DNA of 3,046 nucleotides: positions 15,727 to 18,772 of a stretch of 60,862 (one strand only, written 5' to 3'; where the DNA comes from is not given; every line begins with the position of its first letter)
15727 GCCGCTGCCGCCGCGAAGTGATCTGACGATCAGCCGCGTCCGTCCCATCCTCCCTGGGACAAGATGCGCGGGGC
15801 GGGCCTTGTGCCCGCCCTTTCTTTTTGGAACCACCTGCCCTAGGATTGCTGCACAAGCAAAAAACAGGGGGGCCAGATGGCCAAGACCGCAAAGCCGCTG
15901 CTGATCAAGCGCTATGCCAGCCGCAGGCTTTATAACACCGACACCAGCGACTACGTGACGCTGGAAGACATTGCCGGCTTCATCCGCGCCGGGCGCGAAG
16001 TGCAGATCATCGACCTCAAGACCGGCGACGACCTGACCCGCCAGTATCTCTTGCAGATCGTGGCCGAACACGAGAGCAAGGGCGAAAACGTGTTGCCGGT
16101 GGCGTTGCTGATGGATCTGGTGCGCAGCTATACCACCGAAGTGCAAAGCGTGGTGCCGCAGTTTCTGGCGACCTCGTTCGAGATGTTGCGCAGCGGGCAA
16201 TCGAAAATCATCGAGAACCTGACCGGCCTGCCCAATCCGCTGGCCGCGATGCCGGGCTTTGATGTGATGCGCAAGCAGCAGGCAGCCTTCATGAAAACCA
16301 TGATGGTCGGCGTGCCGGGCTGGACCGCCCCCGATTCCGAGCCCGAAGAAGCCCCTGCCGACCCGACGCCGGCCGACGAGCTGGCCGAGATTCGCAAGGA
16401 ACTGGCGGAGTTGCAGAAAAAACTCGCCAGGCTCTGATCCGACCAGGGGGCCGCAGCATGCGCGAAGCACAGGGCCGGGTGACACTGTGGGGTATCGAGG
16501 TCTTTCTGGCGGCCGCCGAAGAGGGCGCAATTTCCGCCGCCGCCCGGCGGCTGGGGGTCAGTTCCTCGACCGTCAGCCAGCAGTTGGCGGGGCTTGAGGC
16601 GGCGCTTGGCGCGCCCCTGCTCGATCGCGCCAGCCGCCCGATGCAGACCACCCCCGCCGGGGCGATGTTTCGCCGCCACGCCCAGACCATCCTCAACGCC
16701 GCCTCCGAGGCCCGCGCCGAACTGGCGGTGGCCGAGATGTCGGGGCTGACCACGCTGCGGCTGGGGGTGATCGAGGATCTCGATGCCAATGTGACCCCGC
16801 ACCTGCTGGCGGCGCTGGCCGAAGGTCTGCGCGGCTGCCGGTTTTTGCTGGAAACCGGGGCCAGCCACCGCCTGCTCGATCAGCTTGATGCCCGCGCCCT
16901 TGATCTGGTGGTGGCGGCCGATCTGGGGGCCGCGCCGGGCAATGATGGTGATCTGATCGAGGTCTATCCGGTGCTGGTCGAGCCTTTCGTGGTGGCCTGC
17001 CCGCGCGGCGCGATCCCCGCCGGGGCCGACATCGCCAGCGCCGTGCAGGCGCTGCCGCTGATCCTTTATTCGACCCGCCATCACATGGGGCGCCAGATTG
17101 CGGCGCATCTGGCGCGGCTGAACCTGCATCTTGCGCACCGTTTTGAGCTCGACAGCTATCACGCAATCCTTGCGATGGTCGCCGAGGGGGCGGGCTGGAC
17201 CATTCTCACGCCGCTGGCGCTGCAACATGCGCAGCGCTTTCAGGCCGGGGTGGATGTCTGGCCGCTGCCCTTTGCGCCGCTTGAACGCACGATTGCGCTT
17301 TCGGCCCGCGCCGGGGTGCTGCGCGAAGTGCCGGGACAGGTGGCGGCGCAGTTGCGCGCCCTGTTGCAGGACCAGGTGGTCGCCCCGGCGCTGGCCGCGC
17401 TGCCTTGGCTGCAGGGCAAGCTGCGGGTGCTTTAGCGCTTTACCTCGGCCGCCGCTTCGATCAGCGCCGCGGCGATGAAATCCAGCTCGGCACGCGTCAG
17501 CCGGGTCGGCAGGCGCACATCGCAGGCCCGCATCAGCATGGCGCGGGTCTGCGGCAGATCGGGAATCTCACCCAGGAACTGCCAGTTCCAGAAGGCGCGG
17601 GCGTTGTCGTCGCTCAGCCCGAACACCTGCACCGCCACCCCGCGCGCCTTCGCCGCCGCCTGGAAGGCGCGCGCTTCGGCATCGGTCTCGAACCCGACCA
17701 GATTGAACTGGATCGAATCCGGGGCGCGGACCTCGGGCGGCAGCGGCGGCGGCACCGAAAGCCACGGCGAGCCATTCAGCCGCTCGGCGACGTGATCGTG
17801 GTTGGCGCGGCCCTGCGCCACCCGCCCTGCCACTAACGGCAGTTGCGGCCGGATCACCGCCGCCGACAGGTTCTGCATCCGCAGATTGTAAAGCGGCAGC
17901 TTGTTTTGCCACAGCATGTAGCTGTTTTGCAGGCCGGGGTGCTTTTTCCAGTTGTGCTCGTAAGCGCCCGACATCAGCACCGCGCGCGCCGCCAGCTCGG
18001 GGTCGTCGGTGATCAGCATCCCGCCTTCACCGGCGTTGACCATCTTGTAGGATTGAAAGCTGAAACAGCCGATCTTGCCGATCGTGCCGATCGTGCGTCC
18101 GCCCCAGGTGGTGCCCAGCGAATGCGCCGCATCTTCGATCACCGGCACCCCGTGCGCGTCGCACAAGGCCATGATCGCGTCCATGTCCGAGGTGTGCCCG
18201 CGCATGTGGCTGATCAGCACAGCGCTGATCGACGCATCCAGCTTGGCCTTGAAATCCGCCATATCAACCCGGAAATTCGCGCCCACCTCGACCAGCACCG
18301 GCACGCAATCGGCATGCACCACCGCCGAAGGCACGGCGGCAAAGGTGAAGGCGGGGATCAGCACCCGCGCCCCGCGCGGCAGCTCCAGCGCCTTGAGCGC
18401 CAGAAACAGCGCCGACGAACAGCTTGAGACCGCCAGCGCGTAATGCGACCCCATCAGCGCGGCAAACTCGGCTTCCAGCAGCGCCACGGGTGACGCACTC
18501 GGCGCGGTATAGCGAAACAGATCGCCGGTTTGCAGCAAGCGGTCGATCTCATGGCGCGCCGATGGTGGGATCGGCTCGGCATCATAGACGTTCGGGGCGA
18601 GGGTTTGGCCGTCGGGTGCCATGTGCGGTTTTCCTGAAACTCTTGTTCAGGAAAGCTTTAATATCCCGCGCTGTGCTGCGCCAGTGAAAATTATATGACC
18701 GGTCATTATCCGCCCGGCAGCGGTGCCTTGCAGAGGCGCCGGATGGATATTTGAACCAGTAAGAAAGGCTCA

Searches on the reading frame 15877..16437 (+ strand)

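Call 32: search_protein_families(library=pfam, proteins=[window:15877-16437:+], max_evalue=0.001)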
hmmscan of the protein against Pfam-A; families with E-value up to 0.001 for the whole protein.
window:15877-16437:+ (186 aa): 2 families
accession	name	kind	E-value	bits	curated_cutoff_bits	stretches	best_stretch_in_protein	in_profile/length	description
PF07879.16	PHB_acc_N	-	1.5e-26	92.7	25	1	9-69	1-61/61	PHB/PHA accumulation regulator DNA-binding domain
PF05233.18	PHB_acc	-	1.9e-09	37.9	27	1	73-110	1-38/40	PHB accumulation regulatory domain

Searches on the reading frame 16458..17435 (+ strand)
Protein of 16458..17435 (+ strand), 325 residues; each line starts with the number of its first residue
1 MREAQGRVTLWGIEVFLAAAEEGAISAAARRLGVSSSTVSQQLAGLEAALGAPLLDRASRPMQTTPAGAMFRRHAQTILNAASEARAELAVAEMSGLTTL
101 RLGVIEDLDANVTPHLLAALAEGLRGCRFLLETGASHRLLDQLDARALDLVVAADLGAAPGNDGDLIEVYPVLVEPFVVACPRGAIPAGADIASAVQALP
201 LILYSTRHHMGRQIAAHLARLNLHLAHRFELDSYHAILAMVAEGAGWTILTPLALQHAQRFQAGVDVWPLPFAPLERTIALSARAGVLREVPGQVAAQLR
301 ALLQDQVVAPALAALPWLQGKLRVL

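Call 32: search_protein_families(library=pfam, proteins=[window:16458-17435:+], max_evalue=0.001)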
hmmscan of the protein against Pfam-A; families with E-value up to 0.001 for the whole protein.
window:16458-17435:+ (325 aa): 3 families
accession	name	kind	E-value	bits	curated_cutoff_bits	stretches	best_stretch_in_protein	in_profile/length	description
PF03466.25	LysR_substrate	-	7.4e-25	88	28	1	99-287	7-191/209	LysR substrate binding domain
PF00126.33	HTH_1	-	1.9e-19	69.8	26.6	1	13-68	4-59/60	Bacterial regulatory helix-turn-helix protein, lysR family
PF13556.12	HTH_30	-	7e-05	23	27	1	20-60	10-50/59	PucR C-terminal helix-turn-helix domain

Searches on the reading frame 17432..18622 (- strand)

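Call 32: search_protein_families(library=pfam, proteins=[window:17432-18622:-], max_evalue=0.001)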
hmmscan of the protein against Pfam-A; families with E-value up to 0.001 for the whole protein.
window:17432-18622:- (396 aa): 2 families
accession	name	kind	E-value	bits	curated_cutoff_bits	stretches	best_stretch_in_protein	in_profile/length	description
PF01041.23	DegT_DnrJ_EryC1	-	1.9e-65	221.9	19.8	1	46-387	26-359/360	DegT/DnrJ/EryC1/StrS aminotransferase family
PF00155.27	Aminotran_1_2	-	1.4e-11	44.6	19.7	1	8-170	6-191/361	Aminotransferase class I and II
